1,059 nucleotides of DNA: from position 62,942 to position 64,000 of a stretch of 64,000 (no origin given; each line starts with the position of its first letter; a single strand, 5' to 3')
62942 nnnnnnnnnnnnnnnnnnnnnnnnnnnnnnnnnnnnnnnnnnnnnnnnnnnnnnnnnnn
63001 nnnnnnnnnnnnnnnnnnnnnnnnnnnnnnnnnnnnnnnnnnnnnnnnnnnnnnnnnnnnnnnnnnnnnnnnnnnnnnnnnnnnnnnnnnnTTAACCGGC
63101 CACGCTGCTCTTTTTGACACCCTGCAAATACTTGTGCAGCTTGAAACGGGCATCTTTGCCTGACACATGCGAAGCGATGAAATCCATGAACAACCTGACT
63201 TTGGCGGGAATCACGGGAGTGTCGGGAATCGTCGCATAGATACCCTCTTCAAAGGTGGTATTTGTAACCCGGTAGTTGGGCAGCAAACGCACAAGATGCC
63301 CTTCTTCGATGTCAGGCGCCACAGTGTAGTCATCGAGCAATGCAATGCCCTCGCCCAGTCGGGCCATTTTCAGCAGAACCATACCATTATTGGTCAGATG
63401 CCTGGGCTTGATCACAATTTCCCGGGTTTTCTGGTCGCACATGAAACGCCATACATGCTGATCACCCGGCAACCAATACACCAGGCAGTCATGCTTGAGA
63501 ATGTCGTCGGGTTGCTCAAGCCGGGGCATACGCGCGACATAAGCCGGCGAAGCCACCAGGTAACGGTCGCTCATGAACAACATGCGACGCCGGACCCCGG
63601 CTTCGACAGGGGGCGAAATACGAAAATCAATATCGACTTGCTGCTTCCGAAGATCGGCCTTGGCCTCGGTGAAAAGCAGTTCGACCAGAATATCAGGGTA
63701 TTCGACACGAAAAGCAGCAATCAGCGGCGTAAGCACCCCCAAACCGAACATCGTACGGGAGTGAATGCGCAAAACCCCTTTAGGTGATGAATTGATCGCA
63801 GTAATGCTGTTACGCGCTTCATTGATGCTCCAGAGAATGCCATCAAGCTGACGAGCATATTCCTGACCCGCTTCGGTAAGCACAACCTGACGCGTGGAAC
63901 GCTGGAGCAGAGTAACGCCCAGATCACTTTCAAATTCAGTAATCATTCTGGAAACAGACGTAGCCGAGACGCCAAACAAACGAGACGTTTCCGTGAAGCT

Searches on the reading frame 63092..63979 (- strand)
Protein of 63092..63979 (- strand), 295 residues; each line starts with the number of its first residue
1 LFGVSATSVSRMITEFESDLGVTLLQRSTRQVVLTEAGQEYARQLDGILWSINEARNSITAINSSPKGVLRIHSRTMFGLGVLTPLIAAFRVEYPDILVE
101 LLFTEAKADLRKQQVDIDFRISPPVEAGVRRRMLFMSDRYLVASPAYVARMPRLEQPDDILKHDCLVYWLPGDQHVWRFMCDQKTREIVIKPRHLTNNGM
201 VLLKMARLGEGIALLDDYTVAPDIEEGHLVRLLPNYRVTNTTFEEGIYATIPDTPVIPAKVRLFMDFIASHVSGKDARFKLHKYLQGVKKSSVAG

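Call 6: search_protein_families(library=pfam, proteins=[window:63092-63979:-])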
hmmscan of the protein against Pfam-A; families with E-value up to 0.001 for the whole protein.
window:63092-63979:- (295 aa): 2 families
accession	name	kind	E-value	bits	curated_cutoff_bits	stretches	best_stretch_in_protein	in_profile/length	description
PF03466.25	LysR_substrate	-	3.1e-30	105.5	28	1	65-271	3-207/209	LysR substrate binding domain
PF00126.33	HTH_1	-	7.5e-10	39.1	26.6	1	3-39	24-60/60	Bacterial regulatory helix-turn-helix protein, lysR family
